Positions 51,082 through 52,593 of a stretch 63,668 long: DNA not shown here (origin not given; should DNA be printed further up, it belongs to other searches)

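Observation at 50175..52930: Three-gene accessory module: cNMP-binding protein, orphan class I HMG-CoA reductase and DUF2806-like protein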

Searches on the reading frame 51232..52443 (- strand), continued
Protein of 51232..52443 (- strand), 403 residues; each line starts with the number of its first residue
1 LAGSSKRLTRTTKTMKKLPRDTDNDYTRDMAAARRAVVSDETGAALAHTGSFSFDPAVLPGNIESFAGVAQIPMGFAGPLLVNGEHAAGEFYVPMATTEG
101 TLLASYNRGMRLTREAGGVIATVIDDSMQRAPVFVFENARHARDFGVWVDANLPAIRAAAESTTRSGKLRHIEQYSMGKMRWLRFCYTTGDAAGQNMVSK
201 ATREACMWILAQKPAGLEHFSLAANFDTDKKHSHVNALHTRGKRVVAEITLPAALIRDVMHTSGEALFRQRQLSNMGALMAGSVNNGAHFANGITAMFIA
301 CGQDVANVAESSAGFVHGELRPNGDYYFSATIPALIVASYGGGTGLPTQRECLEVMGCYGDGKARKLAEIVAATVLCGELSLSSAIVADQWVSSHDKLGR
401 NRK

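Call 50: search_protein_representatives(protein=window:51232-52401:-)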
Query: 389 residues. Proteins with E-value up to 0.001 (for the whole library): 4012; up to 1e-10: 2547; up to 1e-30: 1073. The best 150 are listed.
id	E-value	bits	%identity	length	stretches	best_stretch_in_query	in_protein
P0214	1.6e-132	458.7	58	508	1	5-388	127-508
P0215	1.7e-132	458.6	56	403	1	3-388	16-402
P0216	1.5e-131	455.5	54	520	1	3-387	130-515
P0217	9.5e-114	396.9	50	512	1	3-388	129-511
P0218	1.4e-110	386.5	56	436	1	16-379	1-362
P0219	3.2e-108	378.7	59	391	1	60-365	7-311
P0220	1.3e-107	376.7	61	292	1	2-285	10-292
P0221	3.0e-102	359.1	46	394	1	13-388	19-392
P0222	7.0e-102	357.9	55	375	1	1-293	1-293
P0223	3.4e-101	355.6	57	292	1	97-388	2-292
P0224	7.7e-101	354.4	62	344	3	142-300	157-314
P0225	9.5e-101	354.1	48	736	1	19-388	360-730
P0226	1.9e-99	349.9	59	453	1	45-325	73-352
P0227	2.2e-99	349.7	46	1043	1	20-388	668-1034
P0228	1.5e-98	346.9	63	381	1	130-388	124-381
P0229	3.7e-97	342.3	45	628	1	15-381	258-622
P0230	4.6e-97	342.0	46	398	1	42-388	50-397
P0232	1.1e-94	334.1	44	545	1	18-388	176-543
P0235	1.4e-92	327.3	45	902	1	20-386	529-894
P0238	2.2e-92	326.6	43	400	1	12-388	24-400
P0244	9.8e-91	321.2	46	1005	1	41-387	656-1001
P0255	3.0e-86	306.5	44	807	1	10-388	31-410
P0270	2.0e-81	290.6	42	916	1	12-388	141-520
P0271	2.8e-81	290.1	43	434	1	45-388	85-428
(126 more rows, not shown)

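Call 60: search_protein_families(library=padloc, proteins=[window:51232-52401:-], max_evalue=0.01)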
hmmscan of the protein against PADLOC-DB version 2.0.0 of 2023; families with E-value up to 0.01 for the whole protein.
window:51232-52401:- (389 aa): 0 families

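Call 67: list_cluster_members(proteins=[P0214, P0216, P0217, P0215, P0218, P0230, P0235, P0238, P0271, P0221])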
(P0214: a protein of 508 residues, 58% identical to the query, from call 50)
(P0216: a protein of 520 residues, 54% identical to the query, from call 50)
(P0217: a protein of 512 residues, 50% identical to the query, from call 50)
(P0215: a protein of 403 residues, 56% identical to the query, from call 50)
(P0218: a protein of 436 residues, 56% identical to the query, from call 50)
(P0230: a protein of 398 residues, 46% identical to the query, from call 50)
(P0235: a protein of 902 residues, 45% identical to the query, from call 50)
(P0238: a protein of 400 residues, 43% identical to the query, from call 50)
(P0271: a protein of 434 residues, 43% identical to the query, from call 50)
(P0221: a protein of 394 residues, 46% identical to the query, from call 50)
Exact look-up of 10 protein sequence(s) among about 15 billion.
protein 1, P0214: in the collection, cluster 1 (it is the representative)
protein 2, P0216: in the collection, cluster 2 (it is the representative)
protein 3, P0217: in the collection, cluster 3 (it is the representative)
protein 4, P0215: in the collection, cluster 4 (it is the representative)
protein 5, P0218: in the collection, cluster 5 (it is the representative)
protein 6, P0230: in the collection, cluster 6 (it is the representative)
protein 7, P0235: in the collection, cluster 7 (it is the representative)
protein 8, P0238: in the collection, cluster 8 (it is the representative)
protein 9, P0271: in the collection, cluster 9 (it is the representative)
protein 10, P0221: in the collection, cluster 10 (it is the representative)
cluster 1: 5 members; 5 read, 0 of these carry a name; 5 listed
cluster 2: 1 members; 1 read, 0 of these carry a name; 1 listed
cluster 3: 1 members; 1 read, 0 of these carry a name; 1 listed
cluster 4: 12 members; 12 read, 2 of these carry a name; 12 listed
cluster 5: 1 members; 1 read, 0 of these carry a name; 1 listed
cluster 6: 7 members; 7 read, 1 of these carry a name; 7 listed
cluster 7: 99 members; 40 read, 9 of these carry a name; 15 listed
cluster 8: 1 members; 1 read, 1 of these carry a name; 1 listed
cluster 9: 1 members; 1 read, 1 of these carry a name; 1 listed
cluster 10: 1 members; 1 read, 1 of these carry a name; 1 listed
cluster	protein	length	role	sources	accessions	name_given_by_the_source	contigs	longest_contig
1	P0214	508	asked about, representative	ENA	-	-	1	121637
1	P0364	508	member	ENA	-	-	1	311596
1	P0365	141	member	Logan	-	-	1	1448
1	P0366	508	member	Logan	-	-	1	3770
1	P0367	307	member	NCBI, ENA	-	-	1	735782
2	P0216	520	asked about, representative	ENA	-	-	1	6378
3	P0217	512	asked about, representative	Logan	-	-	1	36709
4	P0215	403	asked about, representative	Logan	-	-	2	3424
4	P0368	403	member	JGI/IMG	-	hydroxymethylglutaryl-CoA reductase (NADPH)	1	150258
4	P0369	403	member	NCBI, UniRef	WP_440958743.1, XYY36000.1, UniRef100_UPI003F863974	hydroxymethylglutaryl-CoA reductase [Oceanicaulis sp. LC35] | hydroxymethylglutaryl-CoA reductase n=1 Tax=Oceanicaulis sp. LC35 TaxID=3349635 ...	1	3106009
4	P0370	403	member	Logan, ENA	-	-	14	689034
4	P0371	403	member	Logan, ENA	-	-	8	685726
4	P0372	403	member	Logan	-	-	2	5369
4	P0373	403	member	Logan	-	-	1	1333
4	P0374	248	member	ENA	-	-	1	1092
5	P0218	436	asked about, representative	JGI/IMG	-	-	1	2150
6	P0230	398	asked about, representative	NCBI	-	-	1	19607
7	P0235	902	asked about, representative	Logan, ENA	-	-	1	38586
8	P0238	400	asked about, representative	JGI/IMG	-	hydroxymethylglutaryl-CoA reductase (NADPH)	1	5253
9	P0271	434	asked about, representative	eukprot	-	Clim_evm48s147 gene=Clim_evmTU48s147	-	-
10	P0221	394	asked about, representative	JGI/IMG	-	hydroxymethylglutaryl-CoA reductase (NADPH)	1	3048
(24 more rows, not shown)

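Call 68: search_protein_families(library=pfam, proteins=[P0214, P0216, P0235, P0225, P0227, P0244, P0229, P0270, P0255, P0232], max_evalue=0.001)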
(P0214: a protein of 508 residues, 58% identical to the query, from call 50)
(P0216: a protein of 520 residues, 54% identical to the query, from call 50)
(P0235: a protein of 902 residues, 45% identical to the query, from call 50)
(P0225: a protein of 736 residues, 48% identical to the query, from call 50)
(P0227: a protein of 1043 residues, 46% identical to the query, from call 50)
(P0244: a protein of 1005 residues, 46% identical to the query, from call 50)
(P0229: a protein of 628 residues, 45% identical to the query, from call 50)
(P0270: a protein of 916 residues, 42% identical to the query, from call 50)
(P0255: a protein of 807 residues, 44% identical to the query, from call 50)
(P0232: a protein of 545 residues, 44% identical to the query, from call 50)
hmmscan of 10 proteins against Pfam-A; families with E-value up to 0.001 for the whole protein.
P0214 (508 aa): 2 families
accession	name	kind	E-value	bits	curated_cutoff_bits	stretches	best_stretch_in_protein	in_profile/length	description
PF00368.23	HMG-CoA_red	-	2.1e-127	425.6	27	1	137-506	1-368/368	Hydroxymethylglutaryl-coenzyme A reductase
PF25653.1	HMG-CoA_red_N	-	3.1e-26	92.6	27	1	6-116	1-114/115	Hydroxymethylglutaryl-CoA reductase, N-terminal domain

P0216 (520 aa): 2 families
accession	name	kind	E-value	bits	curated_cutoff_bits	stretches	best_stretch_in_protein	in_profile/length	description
PF00368.23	HMG-CoA_red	-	2.2e-124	415.6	27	1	144-514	2-368/368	Hydroxymethylglutaryl-coenzyme A reductase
PF25653.1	HMG-CoA_red_N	-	1.5e-30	106.5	27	1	8-121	1-114/115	Hydroxymethylglutaryl-CoA reductase, N-terminal domain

P0235 (902 aa): 3 families
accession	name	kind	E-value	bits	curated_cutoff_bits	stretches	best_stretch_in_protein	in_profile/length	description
PF00368.23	HMG-CoA_red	-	1.9e-114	382.9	27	1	526-894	2-368/368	Hydroxymethylglutaryl-coenzyme A reductase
PF00501.34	AMP-binding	-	4.1e-65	220.5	29.9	1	32-372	10-377/384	AMP-binding enzyme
PF13193.12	AMP-binding_C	-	3.9e-12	47.4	24.5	1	423-498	1-76/76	AMP-binding enzyme C-terminal domain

P0225 (736 aa): 5 families
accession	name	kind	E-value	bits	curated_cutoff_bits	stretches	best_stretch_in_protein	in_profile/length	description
PF00368.23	HMG-CoA_red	-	1.4e-115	386.7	27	1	359-728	3-368/368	Hydroxymethylglutaryl-coenzyme A reductase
PF00501.34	AMP-binding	-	3.8e-13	49.4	29.9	1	1-81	292-383/384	AMP-binding enzyme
PF00550.31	PP-binding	-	8.8e-09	35.9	20.8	1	271-320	18-66/67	Phosphopantetheine attachment site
PF13193.12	AMP-binding_C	-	1.3e-07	32.8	24.5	1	133-220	1-76/76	AMP-binding enzyme C-terminal domain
PF23562.2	AMP-binding_C_3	-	1.3e-05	26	20.8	1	119-225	2-107/124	AMP-binding enzyme C-terminal domain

P0227 (1043 aa): 5 families
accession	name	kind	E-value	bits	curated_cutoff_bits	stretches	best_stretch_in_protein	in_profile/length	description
PF00368.23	HMG-CoA_red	-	5.6e-118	394.6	27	1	665-1032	2-368/368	Hydroxymethylglutaryl-coenzyme A reductase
PF00501.34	AMP-binding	-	1.7e-78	264.5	29.9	1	12-398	1-384/384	AMP-binding enzyme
PF00550.31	PP-binding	-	9.2e-07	29.5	20.8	1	580-628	17-65/67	Phosphopantetheine attachment site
PF13193.12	AMP-binding_C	-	0.00035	21.9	24.5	1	450-510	2-59/76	AMP-binding enzyme C-terminal domain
PF23562.2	AMP-binding_C_3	-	0.00057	20.7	20.8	0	434-541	1-107/124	AMP-binding enzyme C-terminal domain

P0244 (1005 aa): 2 families
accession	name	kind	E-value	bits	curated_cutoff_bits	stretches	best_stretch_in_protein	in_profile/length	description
PF00368.23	HMG-CoA_red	-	1.6e-111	373.3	27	1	632-1000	1-368/368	Hydroxymethylglutaryl-coenzyme A reductase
PF00501.34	AMP-binding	-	3.3e-69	234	29.9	1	17-354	11-383/384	AMP-binding enzyme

P0229 (628 aa): 2 families
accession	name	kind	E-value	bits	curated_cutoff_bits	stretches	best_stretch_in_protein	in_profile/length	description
PF00368.23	HMG-CoA_red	-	1.4e-117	393.3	27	1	262-624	4-365/368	Hydroxymethylglutaryl-coenzyme A reductase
PF03756.19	AfsA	-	6.3e-07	29.9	24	1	89-221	1-125/133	A-factor biosynthesis hotdog domain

P0270 (916 aa): 2 families
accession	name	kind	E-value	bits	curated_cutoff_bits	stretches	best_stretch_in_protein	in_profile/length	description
PF00368.23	HMG-CoA_red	-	3.9e-117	391.8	27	1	147-518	3-368/368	Hydroxymethylglutaryl-coenzyme A reductase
PF01636.29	APH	-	1.2e-07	32.1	23.2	1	659-842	54-222/239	Phosphotransferase enzyme family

P0255 (807 aa): 3 families
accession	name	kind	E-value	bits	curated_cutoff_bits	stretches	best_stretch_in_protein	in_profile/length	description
PF00368.23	HMG-CoA_red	-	1.8e-105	353.4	27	1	39-408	3-368/368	Hydroxymethylglutaryl-coenzyme A reductase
PF01636.29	APH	-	2.9e-07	30.9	23.2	1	628-738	129-230/239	Phosphotransferase enzyme family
PF02958.26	EcKL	-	2e-06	27.8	22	1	545-743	76-287/294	Ecdysteroid kinase-like family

P0232 (545 aa): 1 family
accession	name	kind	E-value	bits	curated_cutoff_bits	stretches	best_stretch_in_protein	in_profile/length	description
PF00368.23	HMG-CoA_red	-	1.1e-108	364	27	1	174-541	1-368/368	Hydroxymethylglutaryl-coenzyme A reductase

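Call 78: search_dna_similar(query=window:51232-52401:-, collection=plasmids, mode=protein, max_evalue=1e-30, max_rows=40)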
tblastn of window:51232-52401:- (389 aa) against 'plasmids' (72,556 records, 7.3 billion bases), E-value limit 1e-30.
Records with a match: 40; places in all: 41; records where one place covers at least 80% of the query: 39.
Best place of each record, by identity: 60-80% 1; <60% 39.
By first word of the organism name: Streptomyces 20; Sinorhizobium 9; Vibrio 7; Alteromonas 1; Brevibacillus 1; Photobacterium 1; Roseinatronobacter 1.
By predicted mobility (MOB-suite, as given by PLSDB): non-mobilizable 25; conjugative 8; mobilizable 7.
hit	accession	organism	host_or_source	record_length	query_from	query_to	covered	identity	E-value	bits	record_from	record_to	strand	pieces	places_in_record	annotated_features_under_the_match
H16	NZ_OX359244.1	Alteromonas macleodii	-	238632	1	388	100%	70.9%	0e+0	589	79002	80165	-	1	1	hydroxymethylglutaryl-CoA reductase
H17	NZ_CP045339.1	Vibrio sp. THAF190c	pure culture,Surface of a polyethylene ...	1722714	2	386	99%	41.4%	6e-78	268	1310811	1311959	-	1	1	none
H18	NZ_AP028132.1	Vibrio fluvialis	Homo sapiens,Stool sample from a ...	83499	40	386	89%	42.7%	3e-78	269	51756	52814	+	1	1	hydroxymethylglutaryl-CoA reductase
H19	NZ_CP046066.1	Vibrio sp. THAF191d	pure culture,Surface of a polyethylene ...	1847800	48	386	87%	43.7%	3e-83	284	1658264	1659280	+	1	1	none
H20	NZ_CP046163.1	Vibrio sp. THAF191c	pure culture,Surface of a polyethylene ...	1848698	48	386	87%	43.7%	3e-83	284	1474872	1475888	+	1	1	none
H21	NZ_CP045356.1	Vibrio sp. THAF64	pure culture,Surface of a sandy ...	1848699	48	386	87%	43.7%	3e-83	284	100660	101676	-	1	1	none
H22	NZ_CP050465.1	Vibrio campbellii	single cell,seawater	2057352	48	386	87%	43.7%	8e-81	277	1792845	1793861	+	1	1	none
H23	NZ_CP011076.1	Brevibacillus laterosporus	Oryza sativa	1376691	48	386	87%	43.4%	2e-82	281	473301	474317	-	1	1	none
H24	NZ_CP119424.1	Photobacterium sp. DA100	-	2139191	48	386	87%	42.4%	4e-78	269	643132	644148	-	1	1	none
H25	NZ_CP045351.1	Vibrio aquimaris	pure culture,Non-filtered water from ...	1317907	48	386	87%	42.2%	3e-83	284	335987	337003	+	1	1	none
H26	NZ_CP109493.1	Streptomyces sp. NBC_01435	-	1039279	12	389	97%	36.3%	1e-64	230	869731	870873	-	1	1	record has no annotation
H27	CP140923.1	Sinorhizobium meliloti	Medicago lupulina,whole organism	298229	3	389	99%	34.6%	1e-56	207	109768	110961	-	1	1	hydroxymethylglutaryl-CoA reductase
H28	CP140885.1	Sinorhizobium meliloti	Medicago lupulina,whole organism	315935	3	389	99%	34.6%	1e-56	207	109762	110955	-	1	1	hydroxymethylglutaryl-CoA reductase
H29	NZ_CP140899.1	Sinorhizobium medicae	Medicago lupulina,whole organism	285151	3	389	99%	34.6%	3e-56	206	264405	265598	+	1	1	hydroxymethylglutaryl-CoA reductase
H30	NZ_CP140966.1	Sinorhizobium medicae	Medicago lupulina,whole organism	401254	3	389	99%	34.6%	3e-56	206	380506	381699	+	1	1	hydroxymethylglutaryl-CoA reductase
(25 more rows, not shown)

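Call 79: get_annotated_region(hit=H16, flank=8000)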
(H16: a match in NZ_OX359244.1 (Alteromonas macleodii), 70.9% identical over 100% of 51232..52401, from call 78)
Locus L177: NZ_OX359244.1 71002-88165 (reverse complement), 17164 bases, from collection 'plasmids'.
description: Alteromonas macleodii isolate Alteromonas macleodii BGP9 plasmid pBGP9, complete sequence
organism: Alteromonas macleodii (NCBI taxid 28108)
taxonomy: Bacteria; Pseudomonadota; Gammaproteobacteria; Alteromonadales; Alteromonadaceae; Alteromonas; Alteromonas macleodii
host: -; source: -; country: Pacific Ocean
typing (MOB-suite, as given by PLSDB): non-mobilizable; replicon rep_cluster_681
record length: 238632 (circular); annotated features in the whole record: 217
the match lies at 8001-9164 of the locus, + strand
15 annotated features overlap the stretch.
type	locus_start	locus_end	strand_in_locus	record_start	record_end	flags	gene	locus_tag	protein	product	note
CDS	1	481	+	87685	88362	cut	-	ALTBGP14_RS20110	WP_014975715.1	VTT domain-containing protein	-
CDS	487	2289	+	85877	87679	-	-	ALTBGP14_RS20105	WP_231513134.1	glycosyltransferase family 39 protein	-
CDS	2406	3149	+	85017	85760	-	-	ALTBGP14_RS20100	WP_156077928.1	thermostable hemolysin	-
CDS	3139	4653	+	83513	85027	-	-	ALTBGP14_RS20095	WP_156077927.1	AMP-binding protein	-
CDS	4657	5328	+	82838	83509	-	-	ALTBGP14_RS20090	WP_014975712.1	iron-containing redox enzyme family protein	-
CDS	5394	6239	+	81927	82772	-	-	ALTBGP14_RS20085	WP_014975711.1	SDR family oxidoreductase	-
CDS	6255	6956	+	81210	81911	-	-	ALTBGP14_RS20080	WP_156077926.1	tetratricopeptide repeat protein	-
CDS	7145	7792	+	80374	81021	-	-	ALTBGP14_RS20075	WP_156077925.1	hypothetical protein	-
CDS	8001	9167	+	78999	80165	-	-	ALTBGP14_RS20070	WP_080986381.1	hydroxymethylglutaryl-CoA reductase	-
CDS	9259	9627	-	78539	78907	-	-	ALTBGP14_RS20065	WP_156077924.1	YbaN family protein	-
CDS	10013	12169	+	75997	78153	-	-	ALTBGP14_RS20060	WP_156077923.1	TonB-dependent siderophore receptor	GO:0015891 - siderophore transport [Evidence IEA]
CDS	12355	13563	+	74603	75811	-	-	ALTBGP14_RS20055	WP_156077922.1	PepSY-associated TM helix domain-containing protein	-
CDS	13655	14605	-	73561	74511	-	mazG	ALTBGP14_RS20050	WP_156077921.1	nucleoside triphosphate pyrophosphohydrolase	-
CDS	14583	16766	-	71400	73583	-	relA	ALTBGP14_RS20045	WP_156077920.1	GTP diphosphokinase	GO:0015969 - guanosine tetraphosphate metabolic process [Evidence IEA]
CDS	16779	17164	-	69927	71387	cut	rlmD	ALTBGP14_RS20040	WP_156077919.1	23S rRNA (uracil(1939)-C(5))-methyltransferase RlmD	-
